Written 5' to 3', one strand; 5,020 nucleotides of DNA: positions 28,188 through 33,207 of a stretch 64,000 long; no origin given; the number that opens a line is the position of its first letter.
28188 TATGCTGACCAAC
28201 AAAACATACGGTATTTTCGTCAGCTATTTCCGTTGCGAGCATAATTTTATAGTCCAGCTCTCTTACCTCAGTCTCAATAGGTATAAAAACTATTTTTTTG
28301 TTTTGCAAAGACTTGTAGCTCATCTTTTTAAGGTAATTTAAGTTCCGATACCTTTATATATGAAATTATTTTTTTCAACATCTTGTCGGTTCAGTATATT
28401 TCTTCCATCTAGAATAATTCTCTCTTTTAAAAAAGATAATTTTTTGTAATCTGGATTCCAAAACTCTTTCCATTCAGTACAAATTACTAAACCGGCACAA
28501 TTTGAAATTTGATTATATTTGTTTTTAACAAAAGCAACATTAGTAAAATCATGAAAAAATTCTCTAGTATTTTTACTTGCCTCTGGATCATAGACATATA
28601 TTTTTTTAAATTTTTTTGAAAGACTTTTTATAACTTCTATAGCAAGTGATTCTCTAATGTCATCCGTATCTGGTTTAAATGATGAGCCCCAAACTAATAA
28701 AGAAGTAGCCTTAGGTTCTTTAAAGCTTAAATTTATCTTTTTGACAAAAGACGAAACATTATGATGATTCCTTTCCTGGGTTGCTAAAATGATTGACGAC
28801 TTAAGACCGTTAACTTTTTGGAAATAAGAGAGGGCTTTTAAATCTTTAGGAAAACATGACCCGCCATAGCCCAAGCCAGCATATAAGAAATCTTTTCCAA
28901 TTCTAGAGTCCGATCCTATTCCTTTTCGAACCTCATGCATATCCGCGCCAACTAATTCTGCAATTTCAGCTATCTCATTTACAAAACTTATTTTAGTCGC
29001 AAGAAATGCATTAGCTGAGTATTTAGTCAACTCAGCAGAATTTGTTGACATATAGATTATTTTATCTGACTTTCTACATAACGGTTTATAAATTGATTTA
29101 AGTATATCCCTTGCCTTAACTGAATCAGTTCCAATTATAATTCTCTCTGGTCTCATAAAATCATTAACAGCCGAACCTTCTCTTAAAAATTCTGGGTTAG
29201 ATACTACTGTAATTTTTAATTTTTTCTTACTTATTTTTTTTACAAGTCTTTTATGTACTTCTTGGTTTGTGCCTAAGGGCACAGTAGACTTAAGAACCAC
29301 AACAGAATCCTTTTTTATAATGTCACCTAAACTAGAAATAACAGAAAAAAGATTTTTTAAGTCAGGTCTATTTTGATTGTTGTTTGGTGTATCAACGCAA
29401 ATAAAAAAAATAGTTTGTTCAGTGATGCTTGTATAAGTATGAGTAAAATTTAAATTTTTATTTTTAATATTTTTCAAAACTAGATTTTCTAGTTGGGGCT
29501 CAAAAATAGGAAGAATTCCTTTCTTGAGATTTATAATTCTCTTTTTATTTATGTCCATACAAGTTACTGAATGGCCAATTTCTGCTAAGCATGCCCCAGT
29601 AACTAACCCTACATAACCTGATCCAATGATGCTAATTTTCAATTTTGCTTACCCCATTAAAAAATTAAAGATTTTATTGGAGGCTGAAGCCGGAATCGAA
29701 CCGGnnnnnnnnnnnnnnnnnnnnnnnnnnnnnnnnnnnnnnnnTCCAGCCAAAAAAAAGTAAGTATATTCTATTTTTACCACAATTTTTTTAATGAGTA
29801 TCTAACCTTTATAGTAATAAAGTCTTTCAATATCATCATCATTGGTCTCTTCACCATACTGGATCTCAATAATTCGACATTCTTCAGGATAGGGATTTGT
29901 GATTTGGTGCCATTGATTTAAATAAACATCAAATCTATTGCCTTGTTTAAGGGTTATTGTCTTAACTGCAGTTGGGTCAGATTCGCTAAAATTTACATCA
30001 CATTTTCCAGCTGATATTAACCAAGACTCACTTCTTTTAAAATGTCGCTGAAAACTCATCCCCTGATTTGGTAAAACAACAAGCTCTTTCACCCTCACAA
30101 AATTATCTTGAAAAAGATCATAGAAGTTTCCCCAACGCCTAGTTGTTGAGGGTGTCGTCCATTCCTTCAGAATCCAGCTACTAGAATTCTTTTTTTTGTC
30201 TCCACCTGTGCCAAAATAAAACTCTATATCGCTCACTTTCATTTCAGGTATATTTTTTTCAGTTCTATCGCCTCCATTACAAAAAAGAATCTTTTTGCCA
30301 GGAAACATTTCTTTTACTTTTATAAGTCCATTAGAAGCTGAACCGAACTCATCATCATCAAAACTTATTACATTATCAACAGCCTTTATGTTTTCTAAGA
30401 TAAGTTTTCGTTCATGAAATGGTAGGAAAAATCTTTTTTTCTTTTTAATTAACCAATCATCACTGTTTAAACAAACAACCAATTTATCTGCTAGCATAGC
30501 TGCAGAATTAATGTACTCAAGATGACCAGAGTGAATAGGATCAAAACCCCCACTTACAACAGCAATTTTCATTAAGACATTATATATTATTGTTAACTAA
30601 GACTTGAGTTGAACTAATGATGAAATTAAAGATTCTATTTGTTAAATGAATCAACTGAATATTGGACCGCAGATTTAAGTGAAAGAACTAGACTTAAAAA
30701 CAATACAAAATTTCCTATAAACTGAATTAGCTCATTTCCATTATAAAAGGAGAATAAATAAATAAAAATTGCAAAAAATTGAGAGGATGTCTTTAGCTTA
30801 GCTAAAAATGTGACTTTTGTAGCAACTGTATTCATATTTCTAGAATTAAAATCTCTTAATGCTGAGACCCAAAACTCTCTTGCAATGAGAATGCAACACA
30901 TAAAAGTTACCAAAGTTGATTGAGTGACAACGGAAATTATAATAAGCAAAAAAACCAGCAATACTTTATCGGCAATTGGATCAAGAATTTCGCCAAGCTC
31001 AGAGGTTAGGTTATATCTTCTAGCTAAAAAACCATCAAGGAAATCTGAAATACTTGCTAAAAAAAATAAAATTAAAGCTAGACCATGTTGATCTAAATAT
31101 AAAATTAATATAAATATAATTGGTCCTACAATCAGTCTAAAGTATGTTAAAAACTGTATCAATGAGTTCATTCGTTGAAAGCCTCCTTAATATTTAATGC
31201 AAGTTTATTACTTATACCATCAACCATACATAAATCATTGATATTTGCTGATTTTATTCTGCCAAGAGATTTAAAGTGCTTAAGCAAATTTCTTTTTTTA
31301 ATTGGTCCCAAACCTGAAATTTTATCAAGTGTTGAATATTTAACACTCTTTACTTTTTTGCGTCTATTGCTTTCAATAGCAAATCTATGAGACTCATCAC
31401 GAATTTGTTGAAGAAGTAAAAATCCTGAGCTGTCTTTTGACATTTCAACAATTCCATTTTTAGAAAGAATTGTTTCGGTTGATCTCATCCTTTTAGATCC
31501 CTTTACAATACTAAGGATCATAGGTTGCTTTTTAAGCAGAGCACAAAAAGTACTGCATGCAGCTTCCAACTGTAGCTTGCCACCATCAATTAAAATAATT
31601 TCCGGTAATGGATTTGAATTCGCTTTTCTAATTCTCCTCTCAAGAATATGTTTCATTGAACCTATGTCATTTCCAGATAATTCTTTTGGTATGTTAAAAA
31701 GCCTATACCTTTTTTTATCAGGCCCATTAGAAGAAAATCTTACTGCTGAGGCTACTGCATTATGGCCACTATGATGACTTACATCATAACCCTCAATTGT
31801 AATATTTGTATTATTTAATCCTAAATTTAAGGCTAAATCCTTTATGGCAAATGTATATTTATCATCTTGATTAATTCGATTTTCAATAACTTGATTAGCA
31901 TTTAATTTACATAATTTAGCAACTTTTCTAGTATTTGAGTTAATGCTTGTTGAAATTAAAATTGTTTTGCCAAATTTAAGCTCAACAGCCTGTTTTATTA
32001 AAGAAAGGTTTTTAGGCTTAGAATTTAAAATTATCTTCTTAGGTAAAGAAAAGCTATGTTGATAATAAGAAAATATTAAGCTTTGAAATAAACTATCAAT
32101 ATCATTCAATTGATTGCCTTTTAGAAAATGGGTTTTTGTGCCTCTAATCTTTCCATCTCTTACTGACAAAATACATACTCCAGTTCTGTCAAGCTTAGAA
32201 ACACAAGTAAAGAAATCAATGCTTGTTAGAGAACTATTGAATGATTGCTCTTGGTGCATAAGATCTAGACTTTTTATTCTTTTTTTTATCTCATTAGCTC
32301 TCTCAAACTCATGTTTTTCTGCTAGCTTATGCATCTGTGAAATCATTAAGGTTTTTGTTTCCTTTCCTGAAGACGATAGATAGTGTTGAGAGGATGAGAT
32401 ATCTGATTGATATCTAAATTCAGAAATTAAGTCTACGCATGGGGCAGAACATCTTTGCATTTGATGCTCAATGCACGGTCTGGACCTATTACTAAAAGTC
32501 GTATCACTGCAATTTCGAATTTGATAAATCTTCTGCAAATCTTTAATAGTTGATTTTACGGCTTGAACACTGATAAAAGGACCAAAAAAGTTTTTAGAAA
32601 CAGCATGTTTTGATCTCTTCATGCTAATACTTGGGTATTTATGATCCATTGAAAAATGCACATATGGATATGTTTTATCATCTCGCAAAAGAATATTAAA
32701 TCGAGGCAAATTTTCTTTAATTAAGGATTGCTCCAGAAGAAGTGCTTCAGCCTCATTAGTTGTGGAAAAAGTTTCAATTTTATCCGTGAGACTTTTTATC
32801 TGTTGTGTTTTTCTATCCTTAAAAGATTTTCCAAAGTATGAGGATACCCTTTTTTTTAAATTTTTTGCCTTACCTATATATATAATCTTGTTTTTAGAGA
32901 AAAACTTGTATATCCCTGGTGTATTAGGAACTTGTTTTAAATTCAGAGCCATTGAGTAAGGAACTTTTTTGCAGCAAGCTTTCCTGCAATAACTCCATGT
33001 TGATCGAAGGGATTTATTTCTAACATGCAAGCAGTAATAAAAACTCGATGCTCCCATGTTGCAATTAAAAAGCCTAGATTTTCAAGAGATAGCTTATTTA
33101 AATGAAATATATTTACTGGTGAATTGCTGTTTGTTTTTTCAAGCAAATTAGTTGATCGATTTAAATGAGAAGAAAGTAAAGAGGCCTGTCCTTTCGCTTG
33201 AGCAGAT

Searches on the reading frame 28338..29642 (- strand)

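Call 15: search_protein_families(library=pfam, proteins=[window:28338-29642:-], max_evalue=0.001)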
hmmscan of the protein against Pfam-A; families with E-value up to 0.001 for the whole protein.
window:28338-29642:- (434 aa): 6 families
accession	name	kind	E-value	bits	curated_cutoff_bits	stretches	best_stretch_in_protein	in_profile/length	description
PF03721.20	UDPG_MGDP_dh_N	-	2.1e-63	213.7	27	1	1-184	1-187/187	UDP-glucose/GDP-mannose dehydrogenase family, NAD binding domain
PF00984.24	UDPG_MGDP_dh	-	4.1e-34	117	25.4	1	202-293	2-93/94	UDP-glucose/GDP-mannose dehydrogenase family, central domain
PF03720.21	UDPG_MGDP_dh_C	-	2e-26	92.8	30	1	316-418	1-102/103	UDP-glucose/GDP-mannose dehydrogenase family, UDP binding domain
PF00070.33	Pyr_redox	-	1.1e-05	26.2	22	1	2-67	1-58/82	Pyridine nucleotide-disulphide oxidoreductase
PF02558.23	ApbA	-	6.2e-05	23.1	22.2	0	3-85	1-76/150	Ketopantoate reductase PanE/ApbA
PF07992.20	Pyr_redox_2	-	6.6e-05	22.9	26.1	1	2-68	144-202/291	Pyridine nucleotide-disulphide oxidoreductase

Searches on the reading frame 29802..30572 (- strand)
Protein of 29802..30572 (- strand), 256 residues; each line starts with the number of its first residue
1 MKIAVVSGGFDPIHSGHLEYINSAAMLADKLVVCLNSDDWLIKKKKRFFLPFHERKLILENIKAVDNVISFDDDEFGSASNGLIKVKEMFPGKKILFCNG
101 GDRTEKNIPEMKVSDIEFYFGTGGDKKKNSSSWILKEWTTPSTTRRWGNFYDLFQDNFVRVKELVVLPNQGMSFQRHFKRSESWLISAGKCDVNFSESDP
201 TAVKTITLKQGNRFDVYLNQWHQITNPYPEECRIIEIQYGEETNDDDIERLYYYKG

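Call 15: search_protein_families(library=pfam, proteins=[window:29802-30572:-], max_evalue=0.001)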
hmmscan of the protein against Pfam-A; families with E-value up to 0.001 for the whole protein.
window:29802-30572:- (256 aa): 2 families
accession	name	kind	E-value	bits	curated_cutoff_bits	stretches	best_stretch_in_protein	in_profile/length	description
PF01050.24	MannoseP_isomer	-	1.1e-15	58.3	23.6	1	144-251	13-114/116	Mannose-6-phosphate isomerase C-terminal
PF01467.32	CTP_transf_like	-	3.4e-12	47.2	21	1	7-76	3-71/133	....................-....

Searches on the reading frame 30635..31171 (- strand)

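Call 15: search_protein_families(library=pfam, proteins=[window:30635-31171:-], max_evalue=0.001)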
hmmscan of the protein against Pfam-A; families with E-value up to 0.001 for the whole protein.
window:30635-31171:- (178 aa): 1 family
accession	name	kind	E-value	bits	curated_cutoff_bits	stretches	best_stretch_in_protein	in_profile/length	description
PF01066.26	CDP-OH_P_transf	-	1.4e-31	110.4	22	1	7-163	6-149/152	CDP-alcohol phosphatidyltransferase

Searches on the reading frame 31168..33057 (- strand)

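Call 15: search_protein_families(library=pfam, proteins=[window:31168-33057:-], max_evalue=0.001)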
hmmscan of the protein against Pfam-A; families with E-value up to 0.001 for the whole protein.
window:31168-33057:- (629 aa): 5 families
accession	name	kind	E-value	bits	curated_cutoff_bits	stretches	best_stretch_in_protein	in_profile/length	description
PF08459.17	UvrC_RNaseH_dom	-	8.4e-41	139.9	22.3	1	412-561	4-159/159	UvrC RNAse H endonuclease domain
PF22920.2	UvrC_RNaseH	-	9.2e-16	58.2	24.3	1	280-393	2-115/116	UvrC Ribonuclease H-like domain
PF01541.30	GIY-YIG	-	1.5e-09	38.5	22.6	1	48-118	3-74/78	GIY-YIG catalytic domain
PF14520.12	HHH_5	-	1.6e-08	35.3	27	1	576-628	3-56/57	Helix-hairpin-helix domain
PF12826.13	HHH_2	-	1.4e-05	25.6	27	1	587-628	15-56/64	Helix-hairpin-helix motif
